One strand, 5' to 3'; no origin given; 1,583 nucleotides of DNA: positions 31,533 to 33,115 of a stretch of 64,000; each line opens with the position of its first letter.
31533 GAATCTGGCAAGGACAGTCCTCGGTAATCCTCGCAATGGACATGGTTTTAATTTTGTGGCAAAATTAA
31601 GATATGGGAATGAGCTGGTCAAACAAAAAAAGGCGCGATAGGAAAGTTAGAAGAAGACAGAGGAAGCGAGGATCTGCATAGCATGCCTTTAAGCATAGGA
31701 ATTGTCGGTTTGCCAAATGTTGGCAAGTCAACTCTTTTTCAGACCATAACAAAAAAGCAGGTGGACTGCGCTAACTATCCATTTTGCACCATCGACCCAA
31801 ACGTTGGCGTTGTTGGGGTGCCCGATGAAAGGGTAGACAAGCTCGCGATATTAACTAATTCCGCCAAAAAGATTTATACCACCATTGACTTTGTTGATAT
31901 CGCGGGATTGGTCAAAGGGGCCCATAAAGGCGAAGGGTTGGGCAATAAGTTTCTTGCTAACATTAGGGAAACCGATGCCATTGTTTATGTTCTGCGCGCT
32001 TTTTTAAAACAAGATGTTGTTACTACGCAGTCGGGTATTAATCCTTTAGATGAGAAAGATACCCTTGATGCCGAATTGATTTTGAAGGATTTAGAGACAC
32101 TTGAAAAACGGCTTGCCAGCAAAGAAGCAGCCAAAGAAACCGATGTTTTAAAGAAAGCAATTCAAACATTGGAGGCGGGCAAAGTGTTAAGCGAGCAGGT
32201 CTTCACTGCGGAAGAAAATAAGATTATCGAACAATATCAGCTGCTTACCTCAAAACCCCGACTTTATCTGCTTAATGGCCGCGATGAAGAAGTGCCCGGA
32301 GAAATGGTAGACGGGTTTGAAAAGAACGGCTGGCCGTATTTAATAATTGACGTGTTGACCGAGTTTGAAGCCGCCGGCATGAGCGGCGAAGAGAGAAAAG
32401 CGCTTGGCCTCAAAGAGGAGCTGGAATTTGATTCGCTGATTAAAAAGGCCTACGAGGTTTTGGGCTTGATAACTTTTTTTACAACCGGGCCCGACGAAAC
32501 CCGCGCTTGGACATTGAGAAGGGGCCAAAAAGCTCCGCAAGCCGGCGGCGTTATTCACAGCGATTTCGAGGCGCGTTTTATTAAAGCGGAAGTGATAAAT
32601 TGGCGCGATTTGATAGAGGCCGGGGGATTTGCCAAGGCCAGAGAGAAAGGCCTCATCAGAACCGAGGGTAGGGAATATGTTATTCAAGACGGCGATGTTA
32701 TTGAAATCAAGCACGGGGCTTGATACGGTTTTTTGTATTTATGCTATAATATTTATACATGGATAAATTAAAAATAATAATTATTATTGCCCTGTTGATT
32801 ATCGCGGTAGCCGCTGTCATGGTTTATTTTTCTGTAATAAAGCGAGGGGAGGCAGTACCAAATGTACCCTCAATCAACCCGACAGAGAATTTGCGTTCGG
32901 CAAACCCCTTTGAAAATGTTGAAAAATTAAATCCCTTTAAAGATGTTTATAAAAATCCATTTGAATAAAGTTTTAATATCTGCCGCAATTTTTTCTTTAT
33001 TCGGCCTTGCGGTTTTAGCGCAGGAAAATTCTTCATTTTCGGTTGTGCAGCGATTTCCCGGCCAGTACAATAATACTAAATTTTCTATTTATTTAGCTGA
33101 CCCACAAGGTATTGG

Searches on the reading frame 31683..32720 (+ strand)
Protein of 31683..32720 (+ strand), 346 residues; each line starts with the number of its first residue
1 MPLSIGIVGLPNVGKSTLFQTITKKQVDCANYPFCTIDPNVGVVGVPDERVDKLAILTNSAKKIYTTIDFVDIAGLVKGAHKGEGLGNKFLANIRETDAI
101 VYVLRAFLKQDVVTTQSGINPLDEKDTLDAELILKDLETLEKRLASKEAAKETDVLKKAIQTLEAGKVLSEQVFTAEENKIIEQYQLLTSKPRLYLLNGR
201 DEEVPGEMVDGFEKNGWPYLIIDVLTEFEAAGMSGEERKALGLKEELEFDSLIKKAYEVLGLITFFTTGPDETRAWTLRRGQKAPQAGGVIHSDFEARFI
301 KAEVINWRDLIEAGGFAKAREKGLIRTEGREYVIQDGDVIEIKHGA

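Call 38: search_protein_families(library=pfam, proteins=[window:31683-32720:+], max_evalue=0.01)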
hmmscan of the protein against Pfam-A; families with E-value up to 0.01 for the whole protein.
window:31683-32720:+ (346 aa): 3 families
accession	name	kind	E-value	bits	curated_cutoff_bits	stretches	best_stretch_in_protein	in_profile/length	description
PF06071.19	YchF-GTPase_C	-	4.3e-35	120.1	27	1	262-343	1-82/84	Protein of unknown function (DUF933)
PF01926.29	MMR_HSR1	-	2.1e-21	76.6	21.9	1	5-116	2-86/113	50S ribosome-binding GTPase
PF02421.24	FeoB_N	-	9.8e-08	32.1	27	1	5-48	3-46/156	Ferrous iron transport protein B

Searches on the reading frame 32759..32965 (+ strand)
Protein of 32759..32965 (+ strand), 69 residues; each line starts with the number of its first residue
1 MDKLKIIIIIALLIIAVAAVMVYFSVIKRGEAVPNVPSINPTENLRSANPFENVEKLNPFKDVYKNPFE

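Call 38: search_protein_families(library=pfam, proteins=[window:32759-32965:+], max_evalue=0.01)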
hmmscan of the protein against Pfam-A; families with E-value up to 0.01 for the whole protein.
window:32759-32965:+ (69 aa): 0 families

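Call 57: search_protein_families(library=ncbifam, proteins=[window:32759-32965:+], max_evalue=1)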
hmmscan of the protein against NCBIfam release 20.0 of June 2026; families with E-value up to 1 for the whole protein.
window:32759-32965:+ (69 aa): 3 families
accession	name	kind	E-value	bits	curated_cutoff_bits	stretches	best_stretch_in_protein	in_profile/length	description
TIGR04361.1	TrbK_Ti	equivalog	0.11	12.9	50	1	5-30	3-29/64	entry exclusion protein TrbK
NF035953.1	integrity_Cei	equivalog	0.22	11.2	150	1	8-44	15-51/212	envelope integrity protein Cei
TIGR04533.1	cyanosortB_assc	equivalog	0.25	10.6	65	1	6-47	12-53/221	cyanoexosortase B system-associated protein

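Call 75: find_homologous_proteins(query=A5, max_evalue=0.001)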
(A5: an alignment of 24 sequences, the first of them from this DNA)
Query A5 (24 sequences) (69 aa, profile of the alignment): 805 proteins with E <= 0.001 among 8000 candidates; the best 120 are listed.
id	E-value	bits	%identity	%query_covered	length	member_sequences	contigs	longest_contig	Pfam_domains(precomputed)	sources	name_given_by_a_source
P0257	4.7e-30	121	53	46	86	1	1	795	-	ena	-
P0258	4.9e-30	121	32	94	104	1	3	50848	-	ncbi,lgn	-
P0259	7.6e-30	121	33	100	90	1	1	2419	-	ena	-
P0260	7.7e-30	121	44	49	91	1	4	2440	PF06365.18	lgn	-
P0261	7.9e-30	121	28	100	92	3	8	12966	-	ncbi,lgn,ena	ncbi:MAG: hypothetical protein AAB514_02975 [Patescibacteria group bacterium]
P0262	8.2e-30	121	47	49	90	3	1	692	-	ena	-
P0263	1.0e-29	120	34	88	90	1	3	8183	-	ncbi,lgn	-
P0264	2.2e-29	119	32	100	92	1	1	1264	-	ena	-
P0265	2.4e-29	119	34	100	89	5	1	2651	-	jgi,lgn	jgi:predicted negative regulator of RcsB-dependent stress response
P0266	2.7e-29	119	35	100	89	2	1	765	-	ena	-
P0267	2.7e-29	119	33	84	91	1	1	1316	-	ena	-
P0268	4.0e-29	118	44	46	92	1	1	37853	PF28423.1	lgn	-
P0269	5.6e-29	118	32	80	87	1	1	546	-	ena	-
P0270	6.3e-29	118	44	46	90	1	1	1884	-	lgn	-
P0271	7.0e-29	118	50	49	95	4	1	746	-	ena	-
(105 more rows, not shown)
